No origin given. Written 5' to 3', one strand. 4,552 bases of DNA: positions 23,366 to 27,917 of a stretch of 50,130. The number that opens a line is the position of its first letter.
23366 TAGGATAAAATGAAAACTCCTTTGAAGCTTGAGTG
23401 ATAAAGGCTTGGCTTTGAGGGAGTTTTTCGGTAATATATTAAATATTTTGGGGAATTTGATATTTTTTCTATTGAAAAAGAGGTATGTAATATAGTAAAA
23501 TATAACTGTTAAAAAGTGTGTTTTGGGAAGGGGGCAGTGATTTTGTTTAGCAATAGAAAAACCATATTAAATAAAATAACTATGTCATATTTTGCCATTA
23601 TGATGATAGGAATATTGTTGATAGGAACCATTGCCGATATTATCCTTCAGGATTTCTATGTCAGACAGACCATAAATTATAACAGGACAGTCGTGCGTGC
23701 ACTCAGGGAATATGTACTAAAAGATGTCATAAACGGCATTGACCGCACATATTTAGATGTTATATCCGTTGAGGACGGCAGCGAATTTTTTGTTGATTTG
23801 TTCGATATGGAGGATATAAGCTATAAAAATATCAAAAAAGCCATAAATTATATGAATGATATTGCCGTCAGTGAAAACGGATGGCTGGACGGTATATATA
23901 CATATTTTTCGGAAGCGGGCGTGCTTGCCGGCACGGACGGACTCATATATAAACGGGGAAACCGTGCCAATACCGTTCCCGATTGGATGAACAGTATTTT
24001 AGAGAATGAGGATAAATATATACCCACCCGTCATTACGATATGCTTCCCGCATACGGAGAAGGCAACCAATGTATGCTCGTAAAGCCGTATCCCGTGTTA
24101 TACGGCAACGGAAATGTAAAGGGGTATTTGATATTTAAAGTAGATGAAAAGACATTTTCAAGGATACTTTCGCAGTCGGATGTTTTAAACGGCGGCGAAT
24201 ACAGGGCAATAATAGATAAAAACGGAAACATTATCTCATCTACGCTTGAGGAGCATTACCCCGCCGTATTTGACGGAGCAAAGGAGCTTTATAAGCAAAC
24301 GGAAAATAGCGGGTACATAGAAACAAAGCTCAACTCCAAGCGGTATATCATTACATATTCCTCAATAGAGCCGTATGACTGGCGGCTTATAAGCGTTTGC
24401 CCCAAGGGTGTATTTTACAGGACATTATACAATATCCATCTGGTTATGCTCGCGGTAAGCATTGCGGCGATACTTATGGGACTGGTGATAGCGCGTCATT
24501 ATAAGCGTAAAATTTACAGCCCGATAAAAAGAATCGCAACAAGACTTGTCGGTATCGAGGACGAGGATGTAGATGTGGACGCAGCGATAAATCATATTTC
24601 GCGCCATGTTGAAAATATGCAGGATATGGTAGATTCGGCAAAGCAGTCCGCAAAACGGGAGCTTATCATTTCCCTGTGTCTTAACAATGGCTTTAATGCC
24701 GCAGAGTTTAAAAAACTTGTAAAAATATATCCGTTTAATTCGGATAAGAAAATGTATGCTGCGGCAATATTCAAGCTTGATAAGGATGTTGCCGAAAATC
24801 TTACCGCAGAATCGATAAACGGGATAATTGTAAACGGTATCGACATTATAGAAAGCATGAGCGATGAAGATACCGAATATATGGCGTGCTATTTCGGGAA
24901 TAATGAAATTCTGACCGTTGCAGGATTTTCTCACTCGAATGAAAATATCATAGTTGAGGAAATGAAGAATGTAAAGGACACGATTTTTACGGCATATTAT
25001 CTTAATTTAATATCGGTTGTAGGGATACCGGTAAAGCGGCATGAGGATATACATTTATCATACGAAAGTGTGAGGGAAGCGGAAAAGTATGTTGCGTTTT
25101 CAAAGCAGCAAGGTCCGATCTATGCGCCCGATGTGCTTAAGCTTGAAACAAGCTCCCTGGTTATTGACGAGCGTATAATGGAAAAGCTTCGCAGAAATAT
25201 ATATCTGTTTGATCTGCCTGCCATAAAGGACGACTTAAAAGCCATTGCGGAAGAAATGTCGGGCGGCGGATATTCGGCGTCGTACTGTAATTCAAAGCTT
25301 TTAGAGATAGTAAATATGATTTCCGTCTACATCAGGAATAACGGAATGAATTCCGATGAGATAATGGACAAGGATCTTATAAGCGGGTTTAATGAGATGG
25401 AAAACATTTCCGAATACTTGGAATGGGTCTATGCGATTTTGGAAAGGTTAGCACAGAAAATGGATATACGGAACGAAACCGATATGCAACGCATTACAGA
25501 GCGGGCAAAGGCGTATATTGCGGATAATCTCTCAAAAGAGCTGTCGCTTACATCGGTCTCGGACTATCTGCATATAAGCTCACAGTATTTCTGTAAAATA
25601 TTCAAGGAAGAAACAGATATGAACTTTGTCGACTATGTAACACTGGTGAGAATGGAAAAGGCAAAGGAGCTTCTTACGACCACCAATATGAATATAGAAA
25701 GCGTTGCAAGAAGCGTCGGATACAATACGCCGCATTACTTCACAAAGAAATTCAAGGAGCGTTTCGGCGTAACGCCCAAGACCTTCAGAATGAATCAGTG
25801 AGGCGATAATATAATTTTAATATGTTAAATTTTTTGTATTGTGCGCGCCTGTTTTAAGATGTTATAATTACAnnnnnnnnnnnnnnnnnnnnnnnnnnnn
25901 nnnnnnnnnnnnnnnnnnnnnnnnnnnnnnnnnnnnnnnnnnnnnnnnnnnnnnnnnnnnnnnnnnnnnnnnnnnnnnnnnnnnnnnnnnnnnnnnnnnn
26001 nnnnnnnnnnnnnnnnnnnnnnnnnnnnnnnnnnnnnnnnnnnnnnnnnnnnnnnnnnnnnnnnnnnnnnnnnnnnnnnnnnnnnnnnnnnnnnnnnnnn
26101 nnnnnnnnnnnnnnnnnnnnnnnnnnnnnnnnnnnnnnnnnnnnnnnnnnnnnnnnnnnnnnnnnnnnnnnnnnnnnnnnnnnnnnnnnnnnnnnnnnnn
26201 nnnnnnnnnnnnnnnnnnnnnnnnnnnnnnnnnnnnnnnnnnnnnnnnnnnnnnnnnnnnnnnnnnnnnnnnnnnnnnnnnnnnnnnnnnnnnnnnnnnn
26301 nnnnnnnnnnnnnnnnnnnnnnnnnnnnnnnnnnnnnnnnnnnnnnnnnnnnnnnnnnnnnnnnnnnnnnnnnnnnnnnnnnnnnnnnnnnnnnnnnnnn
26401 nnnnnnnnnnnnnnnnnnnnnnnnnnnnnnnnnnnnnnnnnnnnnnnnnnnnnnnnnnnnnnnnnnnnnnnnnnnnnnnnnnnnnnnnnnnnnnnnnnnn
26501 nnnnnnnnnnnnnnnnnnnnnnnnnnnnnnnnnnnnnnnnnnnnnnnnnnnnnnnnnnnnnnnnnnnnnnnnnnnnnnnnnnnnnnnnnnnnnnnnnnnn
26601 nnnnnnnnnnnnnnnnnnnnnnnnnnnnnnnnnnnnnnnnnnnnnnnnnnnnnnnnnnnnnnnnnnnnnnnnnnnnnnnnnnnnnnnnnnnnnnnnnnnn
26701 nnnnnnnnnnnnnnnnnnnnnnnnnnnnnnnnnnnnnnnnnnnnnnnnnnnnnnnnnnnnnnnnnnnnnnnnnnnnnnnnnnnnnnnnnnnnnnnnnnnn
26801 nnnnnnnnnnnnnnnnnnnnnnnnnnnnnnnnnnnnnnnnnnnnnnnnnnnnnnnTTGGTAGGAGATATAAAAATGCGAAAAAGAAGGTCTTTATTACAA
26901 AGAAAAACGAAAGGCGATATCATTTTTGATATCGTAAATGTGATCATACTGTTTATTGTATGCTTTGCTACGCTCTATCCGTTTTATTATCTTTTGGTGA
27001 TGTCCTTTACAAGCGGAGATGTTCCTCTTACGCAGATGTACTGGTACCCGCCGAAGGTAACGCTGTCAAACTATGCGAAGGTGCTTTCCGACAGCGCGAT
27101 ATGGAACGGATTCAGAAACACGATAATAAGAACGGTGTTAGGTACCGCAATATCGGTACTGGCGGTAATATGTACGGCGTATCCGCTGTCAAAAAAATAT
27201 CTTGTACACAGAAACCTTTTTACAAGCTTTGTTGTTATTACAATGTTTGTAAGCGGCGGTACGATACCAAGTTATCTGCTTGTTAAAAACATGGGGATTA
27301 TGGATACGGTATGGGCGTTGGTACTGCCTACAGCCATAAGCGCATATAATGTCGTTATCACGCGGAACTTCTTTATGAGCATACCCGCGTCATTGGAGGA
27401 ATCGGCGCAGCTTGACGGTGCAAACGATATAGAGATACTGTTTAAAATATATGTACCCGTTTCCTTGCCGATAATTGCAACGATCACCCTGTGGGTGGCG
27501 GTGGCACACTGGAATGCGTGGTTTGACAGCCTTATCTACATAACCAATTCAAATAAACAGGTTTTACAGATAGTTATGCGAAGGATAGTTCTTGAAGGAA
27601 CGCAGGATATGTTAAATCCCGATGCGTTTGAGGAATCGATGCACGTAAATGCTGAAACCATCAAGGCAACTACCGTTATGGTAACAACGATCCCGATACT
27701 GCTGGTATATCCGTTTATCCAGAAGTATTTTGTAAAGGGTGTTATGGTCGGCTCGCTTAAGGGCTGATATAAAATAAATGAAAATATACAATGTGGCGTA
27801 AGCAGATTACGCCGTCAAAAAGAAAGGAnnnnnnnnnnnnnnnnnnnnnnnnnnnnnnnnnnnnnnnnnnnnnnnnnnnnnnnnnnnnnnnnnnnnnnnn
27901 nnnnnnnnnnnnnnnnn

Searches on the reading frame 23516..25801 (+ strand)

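Call 14: search_protein_families(library=pfam, max_evalue=0.01, proteins=[window:23516-25801:+])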
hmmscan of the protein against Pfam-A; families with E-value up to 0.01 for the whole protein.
window:23516-25801:+ (761 aa): 5 families
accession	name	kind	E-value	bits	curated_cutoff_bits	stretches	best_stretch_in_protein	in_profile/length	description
PF12833.13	HTH_18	-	3.8e-21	75.6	33.6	1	682-758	2-78/80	Helix-turn-helix domain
PF00165.29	HTH_AraC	-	8e-17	61.4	26.6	2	722-758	6-41/42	Bacterial regulatory helix-turn-helix proteins, AraC family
PF02743.24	dCache_1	-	6.8e-12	45.9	45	1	195-293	135-239/240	Cache domain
PF13542.12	HTH_Tnp_ISL3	-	0.00076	19.3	27.4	1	658-688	10-39/51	Helix-turn-helix domain of transposase family ISL3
PF14393.11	DUF4422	-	0.008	16.5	25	0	585-672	123-211/220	Domain of unknown function (DUF4422)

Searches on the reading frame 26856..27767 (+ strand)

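Call 14: search_protein_families(library=pfam, max_evalue=0.01, proteins=[window:26856-27767:+])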
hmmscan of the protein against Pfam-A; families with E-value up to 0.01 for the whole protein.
window:26856-27767:+ (303 aa): 1 family
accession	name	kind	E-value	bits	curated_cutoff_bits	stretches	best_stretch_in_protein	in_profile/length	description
PF00528.27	BPD_transp_1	-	4.7e-08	33.4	26.4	1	123-296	21-182/184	Binding-protein-dependent transport system inner membrane component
